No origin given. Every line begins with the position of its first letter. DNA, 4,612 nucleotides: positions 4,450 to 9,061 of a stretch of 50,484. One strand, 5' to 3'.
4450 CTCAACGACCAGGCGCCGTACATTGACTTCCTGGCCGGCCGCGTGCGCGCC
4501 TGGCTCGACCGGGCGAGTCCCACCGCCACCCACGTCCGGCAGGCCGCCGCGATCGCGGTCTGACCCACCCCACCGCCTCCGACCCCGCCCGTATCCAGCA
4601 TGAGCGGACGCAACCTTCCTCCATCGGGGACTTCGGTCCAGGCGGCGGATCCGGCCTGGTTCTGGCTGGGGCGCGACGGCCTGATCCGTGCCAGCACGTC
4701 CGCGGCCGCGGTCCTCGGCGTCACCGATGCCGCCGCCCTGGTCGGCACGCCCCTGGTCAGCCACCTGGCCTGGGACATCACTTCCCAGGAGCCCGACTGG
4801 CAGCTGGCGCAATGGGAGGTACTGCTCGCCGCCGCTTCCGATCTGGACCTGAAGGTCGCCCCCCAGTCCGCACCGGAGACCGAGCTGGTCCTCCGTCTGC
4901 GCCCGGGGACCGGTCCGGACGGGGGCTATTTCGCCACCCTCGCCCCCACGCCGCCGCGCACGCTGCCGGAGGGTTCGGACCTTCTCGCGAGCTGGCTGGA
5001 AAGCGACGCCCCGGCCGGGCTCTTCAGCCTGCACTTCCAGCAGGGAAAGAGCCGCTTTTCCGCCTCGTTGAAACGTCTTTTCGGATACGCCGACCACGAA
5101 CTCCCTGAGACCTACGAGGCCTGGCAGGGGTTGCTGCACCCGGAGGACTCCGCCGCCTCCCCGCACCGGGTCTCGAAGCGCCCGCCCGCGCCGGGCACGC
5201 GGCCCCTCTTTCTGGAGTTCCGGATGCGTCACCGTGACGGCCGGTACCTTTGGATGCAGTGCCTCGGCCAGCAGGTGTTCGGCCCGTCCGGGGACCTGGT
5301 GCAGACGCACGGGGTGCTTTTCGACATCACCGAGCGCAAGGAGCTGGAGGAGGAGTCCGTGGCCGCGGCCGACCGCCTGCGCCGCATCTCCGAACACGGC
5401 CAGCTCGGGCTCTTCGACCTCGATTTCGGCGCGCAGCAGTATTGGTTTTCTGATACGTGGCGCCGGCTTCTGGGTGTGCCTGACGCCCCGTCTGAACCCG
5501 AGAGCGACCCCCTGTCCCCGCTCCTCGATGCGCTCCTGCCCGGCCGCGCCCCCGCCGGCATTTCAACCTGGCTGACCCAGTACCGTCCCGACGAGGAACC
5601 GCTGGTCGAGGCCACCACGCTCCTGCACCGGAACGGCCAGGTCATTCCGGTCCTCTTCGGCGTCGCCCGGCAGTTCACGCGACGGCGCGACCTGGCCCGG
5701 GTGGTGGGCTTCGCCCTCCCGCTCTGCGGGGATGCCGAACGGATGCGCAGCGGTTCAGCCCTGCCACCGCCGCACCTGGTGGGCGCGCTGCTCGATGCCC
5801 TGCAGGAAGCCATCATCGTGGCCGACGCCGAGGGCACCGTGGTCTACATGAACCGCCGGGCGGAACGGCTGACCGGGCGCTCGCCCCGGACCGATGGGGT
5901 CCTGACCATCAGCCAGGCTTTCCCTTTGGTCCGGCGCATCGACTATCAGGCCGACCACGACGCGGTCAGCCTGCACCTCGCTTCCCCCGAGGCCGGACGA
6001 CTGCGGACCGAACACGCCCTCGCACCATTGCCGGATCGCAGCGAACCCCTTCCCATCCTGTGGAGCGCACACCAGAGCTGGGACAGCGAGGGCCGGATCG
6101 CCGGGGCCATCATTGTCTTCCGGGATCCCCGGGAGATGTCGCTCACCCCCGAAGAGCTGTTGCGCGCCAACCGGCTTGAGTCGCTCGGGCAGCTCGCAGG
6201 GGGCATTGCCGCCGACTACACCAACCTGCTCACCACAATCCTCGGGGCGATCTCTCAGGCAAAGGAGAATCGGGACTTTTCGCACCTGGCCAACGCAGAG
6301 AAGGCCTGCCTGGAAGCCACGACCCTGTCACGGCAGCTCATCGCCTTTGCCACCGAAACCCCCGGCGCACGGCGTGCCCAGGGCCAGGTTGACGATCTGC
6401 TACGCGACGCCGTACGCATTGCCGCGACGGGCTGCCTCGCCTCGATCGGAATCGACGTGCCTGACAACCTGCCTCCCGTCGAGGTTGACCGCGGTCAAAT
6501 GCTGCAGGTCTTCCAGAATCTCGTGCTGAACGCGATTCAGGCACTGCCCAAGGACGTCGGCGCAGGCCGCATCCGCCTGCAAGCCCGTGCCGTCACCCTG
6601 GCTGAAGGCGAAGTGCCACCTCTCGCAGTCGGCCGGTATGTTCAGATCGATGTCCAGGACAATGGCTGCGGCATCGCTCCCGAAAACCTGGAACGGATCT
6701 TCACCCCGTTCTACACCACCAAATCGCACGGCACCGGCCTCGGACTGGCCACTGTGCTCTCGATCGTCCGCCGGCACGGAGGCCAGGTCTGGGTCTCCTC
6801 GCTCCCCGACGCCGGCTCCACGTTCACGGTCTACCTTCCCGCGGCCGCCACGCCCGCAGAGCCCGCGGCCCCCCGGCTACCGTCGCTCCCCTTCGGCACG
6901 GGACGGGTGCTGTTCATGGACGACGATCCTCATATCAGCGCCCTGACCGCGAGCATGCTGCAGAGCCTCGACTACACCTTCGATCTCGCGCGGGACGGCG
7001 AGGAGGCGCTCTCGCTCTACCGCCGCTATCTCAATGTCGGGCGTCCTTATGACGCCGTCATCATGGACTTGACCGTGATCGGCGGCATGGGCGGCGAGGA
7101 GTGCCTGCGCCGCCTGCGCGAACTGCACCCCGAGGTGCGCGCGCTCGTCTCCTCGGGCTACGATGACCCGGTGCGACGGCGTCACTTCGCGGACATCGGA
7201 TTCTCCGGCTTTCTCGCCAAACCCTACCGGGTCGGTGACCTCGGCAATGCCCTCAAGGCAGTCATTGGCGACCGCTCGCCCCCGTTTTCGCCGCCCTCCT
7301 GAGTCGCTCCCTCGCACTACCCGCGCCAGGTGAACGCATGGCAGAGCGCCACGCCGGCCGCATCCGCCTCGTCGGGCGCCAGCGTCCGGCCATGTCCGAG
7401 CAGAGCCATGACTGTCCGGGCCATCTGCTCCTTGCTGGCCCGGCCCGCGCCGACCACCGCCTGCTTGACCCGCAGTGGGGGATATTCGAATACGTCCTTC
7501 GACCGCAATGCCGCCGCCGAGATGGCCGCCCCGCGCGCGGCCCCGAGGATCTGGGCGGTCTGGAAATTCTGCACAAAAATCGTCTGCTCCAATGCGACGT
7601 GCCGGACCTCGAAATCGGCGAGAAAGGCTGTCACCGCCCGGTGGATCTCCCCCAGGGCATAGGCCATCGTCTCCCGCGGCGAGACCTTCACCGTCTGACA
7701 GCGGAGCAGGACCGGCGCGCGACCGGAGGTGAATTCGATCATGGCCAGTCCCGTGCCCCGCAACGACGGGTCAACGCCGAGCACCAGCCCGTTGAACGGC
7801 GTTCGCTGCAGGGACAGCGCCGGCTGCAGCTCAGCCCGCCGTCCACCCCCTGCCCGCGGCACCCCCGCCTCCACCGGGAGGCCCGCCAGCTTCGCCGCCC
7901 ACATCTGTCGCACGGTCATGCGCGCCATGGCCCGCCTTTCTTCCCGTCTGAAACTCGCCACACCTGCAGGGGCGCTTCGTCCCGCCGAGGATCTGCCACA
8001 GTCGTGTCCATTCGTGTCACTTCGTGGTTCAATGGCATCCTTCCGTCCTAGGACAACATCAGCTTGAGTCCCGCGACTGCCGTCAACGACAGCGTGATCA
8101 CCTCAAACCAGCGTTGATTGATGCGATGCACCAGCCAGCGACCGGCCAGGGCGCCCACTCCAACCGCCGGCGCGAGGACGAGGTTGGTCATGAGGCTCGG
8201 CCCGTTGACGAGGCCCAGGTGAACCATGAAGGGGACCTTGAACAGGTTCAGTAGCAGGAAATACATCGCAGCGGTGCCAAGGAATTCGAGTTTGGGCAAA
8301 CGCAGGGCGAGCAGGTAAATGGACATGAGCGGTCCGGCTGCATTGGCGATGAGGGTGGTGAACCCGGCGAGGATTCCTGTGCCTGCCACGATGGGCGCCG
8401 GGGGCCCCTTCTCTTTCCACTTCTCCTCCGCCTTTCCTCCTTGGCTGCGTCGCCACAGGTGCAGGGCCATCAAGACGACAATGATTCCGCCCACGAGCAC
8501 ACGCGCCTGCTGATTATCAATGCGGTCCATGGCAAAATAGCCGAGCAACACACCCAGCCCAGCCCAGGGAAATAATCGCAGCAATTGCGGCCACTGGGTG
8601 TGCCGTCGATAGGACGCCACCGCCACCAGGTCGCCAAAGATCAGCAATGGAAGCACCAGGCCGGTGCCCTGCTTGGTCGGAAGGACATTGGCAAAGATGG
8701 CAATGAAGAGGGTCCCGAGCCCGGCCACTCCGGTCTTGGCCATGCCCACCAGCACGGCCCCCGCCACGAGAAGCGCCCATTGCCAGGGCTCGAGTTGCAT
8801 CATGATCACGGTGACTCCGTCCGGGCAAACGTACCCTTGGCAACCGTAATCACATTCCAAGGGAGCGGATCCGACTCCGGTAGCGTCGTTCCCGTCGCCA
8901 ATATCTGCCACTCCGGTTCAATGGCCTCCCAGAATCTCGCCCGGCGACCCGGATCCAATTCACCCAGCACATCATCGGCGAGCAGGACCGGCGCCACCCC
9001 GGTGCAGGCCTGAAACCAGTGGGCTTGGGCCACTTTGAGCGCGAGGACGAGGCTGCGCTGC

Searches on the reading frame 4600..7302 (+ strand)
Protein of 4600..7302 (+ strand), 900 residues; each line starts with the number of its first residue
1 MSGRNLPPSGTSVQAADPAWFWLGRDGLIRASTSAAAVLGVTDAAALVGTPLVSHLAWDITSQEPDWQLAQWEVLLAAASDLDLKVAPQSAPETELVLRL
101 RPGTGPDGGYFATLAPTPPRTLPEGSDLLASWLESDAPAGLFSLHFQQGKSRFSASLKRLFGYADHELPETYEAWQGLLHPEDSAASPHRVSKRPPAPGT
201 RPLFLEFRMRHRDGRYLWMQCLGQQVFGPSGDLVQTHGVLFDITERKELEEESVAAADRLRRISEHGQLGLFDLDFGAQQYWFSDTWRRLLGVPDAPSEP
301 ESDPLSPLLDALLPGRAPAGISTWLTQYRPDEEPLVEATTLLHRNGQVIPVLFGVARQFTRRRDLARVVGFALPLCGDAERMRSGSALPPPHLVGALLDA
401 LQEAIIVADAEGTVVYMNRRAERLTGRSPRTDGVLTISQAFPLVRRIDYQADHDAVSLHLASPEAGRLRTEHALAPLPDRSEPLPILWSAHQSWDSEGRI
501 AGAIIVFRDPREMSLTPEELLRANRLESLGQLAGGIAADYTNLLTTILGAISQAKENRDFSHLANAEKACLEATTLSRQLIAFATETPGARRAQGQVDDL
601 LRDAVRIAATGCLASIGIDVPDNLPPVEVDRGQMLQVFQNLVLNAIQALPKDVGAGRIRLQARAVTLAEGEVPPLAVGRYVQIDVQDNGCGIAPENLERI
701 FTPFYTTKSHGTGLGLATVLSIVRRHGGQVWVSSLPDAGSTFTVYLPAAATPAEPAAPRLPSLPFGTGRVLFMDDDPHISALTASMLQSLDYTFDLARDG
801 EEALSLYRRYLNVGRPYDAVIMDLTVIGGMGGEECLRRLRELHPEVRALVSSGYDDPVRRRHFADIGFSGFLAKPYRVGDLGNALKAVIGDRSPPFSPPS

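Call 49: search_protein_families(library=pfam, proteins=[window:4600-7302:+], max_evalue=0.0001)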
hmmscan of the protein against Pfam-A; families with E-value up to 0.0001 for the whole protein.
window:4600-7302:+ (900 aa): 7 families
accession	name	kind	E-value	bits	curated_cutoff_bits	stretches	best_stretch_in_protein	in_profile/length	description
PF02518.31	HATPase_c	-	4.1e-26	92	26.4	1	631-749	3-110/111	Histidine kinase-, DNA gyrase B-, and HSP90-like ATPase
PF08447.18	PAS_3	-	4.7e-15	56.1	25.6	1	153-239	4-88/89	PAS fold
PF00072.30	Response_reg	-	4.9e-14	52.9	30.2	1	770-885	1-110/111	Response regulator receiver domain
PF13188.13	PAS_8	-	5.4e-08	32.9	21.8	1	396-432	5-38/65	PAS domain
PF08448.16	PAS_4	-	5.6e-08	33.4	23.1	1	398-512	1-107/110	PAS fold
PF13426.13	PAS_9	-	8.2e-08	32.9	27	0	403-509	2-100/103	PAS domain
PF00989.32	PAS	-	2.5e-07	31.1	22.6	1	396-429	5-38/113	PAS fold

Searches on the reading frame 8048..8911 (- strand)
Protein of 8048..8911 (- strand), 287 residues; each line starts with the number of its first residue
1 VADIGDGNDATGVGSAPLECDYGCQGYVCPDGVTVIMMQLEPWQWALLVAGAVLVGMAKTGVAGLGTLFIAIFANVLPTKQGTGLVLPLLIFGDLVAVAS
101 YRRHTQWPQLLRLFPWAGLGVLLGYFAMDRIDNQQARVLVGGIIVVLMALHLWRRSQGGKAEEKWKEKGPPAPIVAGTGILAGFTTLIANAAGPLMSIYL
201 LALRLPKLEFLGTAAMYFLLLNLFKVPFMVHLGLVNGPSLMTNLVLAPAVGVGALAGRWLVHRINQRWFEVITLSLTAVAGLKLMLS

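Call 49: search_protein_families(library=pfam, proteins=[window:8048-8911:-], max_evalue=0.0001)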
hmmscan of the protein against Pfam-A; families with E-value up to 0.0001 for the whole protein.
window:8048-8911:- (287 aa): 1 family
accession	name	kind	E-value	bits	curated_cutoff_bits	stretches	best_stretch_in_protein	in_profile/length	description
PF01925.25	TauE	-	1.5e-31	110.3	32.6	1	49-284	2-237/237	Sulfite exporter TauE/SafE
